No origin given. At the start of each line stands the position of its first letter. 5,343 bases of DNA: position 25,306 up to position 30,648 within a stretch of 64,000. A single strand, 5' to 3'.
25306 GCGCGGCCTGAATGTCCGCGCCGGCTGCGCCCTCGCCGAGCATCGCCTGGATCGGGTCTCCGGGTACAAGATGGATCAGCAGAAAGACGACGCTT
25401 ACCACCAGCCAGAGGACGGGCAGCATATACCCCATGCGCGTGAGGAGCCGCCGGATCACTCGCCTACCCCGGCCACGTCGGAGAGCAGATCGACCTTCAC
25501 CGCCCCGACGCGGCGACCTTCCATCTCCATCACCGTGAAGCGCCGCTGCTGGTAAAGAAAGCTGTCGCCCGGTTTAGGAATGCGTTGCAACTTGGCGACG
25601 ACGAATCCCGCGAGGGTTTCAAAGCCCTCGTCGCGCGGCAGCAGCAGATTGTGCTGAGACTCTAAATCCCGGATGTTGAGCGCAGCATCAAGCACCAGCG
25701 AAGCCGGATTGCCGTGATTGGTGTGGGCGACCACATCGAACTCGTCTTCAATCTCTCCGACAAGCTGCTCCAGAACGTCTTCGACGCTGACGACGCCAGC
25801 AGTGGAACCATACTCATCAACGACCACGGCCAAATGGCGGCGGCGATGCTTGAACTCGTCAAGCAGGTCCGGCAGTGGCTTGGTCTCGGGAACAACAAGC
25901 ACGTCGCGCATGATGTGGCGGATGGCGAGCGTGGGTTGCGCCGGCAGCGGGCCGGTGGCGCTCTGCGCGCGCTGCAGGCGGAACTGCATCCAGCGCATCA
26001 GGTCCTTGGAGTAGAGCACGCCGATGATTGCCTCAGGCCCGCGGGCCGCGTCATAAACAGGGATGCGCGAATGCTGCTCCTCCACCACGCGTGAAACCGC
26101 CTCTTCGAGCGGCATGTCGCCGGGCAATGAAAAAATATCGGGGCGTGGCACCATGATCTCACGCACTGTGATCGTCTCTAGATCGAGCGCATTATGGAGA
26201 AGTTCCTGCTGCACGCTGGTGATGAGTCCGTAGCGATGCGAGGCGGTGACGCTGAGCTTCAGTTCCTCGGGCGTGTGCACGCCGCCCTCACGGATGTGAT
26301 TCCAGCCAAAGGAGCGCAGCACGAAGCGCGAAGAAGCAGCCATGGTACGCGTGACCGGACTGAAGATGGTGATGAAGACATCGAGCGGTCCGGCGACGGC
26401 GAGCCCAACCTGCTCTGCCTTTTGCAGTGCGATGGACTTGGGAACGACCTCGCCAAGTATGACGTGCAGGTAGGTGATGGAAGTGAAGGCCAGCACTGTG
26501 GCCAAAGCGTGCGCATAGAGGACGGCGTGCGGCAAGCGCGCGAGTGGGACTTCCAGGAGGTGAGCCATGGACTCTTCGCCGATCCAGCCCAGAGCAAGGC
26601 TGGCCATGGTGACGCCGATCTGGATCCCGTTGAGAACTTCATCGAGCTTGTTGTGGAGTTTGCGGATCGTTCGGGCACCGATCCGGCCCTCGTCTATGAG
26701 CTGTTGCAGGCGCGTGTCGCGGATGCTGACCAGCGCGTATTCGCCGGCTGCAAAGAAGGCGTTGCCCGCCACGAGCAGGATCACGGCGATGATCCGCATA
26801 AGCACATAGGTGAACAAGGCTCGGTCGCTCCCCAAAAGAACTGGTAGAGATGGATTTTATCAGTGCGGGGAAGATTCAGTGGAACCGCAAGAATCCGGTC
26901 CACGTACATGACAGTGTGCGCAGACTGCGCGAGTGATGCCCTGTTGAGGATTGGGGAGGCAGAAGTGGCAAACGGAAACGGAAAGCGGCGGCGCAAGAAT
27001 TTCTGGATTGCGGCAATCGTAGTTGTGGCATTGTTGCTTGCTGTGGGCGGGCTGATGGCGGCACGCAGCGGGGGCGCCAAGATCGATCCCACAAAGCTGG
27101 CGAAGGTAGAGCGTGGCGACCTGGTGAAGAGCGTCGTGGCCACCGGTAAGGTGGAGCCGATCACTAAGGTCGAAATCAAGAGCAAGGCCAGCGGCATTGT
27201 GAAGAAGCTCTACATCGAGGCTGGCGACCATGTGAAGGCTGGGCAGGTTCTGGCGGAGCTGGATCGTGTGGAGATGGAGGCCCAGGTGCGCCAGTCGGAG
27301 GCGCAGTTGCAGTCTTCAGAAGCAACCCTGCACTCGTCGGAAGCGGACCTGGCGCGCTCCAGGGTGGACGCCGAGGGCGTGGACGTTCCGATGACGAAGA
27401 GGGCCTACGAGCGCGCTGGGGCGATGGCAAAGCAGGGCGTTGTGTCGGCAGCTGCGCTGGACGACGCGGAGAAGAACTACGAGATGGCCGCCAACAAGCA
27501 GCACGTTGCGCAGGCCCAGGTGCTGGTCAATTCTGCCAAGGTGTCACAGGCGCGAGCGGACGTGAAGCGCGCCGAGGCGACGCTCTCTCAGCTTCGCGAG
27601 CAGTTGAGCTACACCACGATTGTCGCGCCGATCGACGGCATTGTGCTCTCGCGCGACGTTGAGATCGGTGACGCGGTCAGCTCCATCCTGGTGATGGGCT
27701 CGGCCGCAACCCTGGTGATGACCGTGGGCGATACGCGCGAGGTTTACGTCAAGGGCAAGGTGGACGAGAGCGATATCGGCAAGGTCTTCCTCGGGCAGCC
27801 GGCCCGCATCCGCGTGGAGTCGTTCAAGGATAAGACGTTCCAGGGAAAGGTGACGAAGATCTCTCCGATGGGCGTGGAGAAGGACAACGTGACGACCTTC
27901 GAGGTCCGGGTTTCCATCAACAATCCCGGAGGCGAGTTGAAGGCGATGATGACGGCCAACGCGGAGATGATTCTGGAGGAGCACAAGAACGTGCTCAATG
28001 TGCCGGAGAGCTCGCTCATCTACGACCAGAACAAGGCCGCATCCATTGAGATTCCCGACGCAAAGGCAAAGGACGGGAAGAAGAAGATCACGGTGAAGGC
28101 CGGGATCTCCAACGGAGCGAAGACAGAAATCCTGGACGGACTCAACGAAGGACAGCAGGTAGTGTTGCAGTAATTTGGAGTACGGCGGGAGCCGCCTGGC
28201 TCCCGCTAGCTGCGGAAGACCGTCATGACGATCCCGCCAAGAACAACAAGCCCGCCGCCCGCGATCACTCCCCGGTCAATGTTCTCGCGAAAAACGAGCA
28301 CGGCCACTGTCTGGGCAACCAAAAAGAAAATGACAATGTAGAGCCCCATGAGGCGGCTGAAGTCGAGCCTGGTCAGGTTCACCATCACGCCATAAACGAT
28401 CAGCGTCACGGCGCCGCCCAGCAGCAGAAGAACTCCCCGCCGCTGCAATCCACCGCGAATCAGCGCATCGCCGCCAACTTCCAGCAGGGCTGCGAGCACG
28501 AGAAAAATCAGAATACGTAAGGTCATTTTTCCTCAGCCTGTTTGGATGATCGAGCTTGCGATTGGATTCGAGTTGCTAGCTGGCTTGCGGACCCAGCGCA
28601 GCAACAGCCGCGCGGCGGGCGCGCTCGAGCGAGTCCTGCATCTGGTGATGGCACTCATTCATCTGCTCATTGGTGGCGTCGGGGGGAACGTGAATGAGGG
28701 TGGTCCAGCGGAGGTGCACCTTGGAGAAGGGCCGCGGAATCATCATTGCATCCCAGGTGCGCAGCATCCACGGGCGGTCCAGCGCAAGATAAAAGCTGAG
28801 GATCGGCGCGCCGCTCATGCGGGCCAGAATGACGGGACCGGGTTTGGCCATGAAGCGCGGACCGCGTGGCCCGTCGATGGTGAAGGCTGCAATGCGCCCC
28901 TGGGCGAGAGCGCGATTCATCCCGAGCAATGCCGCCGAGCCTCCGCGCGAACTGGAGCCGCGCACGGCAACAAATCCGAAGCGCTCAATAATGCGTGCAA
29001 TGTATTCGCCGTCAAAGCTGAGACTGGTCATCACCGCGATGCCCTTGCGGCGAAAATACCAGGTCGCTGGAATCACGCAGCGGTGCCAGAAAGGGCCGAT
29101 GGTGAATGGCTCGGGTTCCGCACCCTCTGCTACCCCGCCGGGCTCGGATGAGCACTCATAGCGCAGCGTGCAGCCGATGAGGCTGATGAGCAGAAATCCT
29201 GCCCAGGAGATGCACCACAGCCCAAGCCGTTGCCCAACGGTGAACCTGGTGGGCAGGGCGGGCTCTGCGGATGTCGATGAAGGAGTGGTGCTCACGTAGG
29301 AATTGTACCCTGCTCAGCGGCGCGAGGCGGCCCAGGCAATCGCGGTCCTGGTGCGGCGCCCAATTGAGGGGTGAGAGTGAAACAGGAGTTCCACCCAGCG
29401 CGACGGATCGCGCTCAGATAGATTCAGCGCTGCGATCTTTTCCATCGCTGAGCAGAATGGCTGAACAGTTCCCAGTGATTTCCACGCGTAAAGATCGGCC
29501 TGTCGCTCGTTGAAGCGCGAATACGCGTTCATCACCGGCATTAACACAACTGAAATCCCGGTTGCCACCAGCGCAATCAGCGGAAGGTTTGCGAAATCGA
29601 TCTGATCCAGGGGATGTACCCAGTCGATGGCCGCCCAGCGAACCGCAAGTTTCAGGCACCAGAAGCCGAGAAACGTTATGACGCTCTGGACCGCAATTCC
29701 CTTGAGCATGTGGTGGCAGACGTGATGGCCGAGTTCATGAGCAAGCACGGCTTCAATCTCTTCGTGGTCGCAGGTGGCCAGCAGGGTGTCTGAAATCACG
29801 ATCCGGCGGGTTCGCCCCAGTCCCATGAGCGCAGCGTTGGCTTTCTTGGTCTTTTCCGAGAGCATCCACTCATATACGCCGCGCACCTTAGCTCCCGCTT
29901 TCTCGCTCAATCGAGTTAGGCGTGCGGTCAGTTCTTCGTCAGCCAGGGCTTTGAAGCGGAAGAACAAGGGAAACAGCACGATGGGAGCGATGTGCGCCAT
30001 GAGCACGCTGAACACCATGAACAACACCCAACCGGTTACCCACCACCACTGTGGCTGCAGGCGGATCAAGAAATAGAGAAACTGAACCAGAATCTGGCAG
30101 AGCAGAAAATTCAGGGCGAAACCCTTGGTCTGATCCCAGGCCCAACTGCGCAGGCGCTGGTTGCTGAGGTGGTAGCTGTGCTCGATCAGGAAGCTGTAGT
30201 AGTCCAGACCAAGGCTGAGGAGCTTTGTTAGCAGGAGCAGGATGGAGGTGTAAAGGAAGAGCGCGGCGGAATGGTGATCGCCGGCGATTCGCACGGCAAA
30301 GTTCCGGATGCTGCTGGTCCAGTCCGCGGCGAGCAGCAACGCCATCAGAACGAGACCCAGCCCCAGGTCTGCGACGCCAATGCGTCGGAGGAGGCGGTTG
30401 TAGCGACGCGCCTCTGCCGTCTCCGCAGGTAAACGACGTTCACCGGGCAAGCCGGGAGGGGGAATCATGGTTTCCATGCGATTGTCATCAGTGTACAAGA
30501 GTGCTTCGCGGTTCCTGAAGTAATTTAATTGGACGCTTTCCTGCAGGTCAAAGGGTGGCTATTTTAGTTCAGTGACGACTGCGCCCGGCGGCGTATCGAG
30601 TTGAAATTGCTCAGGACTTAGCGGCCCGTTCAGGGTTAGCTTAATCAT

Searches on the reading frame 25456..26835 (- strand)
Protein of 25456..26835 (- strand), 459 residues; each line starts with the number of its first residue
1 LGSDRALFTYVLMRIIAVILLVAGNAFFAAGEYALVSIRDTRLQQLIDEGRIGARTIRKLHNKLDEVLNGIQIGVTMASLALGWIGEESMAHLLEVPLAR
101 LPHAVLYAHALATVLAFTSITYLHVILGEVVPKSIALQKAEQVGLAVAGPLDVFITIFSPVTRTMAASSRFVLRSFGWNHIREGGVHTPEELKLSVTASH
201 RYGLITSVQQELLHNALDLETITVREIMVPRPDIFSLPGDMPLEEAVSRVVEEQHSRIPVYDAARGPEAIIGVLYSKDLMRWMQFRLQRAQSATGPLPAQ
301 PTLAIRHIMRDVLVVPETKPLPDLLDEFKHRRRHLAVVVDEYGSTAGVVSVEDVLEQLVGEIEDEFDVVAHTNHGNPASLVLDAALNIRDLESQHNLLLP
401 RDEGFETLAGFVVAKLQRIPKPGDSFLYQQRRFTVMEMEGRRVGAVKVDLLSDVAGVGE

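Call 36: search_protein_families(library=pfam, proteins=[window:25456-26835:-])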
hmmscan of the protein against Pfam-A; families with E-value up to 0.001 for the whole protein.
window:25456-26835:- (459 aa): 3 families
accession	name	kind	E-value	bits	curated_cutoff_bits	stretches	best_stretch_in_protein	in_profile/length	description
PF01595.25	CNNM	-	2.1e-47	161.5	28.4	1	16-206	2-178/181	Cyclin M transmembrane N-terminal domain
PF00571.33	CBS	-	1.4e-19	70.6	24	2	306-359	2-56/57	CBS domain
PF03471.22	CorC_HlyC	-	2.2e-18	66.5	27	1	379-450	7-79/81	Transporter associated domain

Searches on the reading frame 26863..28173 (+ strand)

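Call 36: search_protein_families(library=pfam, proteins=[window:26863-28173:+])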
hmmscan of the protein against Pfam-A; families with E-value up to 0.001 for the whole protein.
window:26863-28173:+ (436 aa): 4 families
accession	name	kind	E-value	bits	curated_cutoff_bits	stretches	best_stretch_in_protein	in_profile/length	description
PF16576.10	HlyD_D23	-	2.1e-26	93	30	2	196-365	53-214/214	Barrel-sandwich domain of CusB or HlyD membrane-fusion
PF13437.12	HlyD_3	-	6.5e-20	72.3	22.2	1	252-355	1-96/106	HlyD family secretion protein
PF13533.13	Biotin_lipoyl_2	-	4.3e-10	39.6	29.8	1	103-134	1-32/32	Biotin-lipoyl like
PF00364.28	Biotin_lipoyl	-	2.6e-05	24.4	22.1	1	102-133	42-73/73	Biotin-requiring enzyme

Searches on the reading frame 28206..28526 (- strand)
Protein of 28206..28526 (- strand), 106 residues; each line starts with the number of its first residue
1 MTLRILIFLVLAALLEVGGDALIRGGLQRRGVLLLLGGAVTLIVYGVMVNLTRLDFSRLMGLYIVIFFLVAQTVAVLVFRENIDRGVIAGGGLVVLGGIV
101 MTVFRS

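Call 36: search_protein_families(library=pfam, proteins=[window:28206-28526:-])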
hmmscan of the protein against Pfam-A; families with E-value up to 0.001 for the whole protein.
window:28206-28526:- (106 aa): 1 family
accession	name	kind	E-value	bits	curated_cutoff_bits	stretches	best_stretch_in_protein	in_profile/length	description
PF02694.21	UPF0060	-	8.5e-06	26.4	24.9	1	4-103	3-102/107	Uncharacterised BCR, YnfA/UPF0060 family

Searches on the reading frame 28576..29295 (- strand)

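Call 36: search_protein_families(library=pfam, proteins=[window:28576-29295:-])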
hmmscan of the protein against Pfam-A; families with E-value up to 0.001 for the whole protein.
window:28576-29295:- (239 aa): 1 family
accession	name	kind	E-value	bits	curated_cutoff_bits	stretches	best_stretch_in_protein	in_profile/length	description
PF04028.18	DUF374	-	1.2e-28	98.9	26.8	1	79-147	1-69/69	Domain of unknown function (DUF374)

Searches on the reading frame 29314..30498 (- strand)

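Call 36: search_protein_families(library=pfam, proteins=[window:29314-30498:-])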
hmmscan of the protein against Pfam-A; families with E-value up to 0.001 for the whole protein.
window:29314-30498:- (394 aa): 4 families
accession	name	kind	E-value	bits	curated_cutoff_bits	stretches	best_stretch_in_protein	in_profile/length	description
PF01435.24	Peptidase_M48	-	1.6e-29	103.5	20.3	1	186-386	3-182/186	Peptidase family M48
PF16491.10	Peptidase_M48_N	-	5.3e-20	72.5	27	1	26-179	23-177/179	CAAX prenyl protease N-terminal, five membrane helices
PF10263.15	SprT-like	-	4.2e-05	23.8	25.6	1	217-265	30-77/108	SprT-like family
PF05569.17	Peptidase_M56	-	0.0001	22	31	1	153-261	106-206/296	BlaR1 peptidase M56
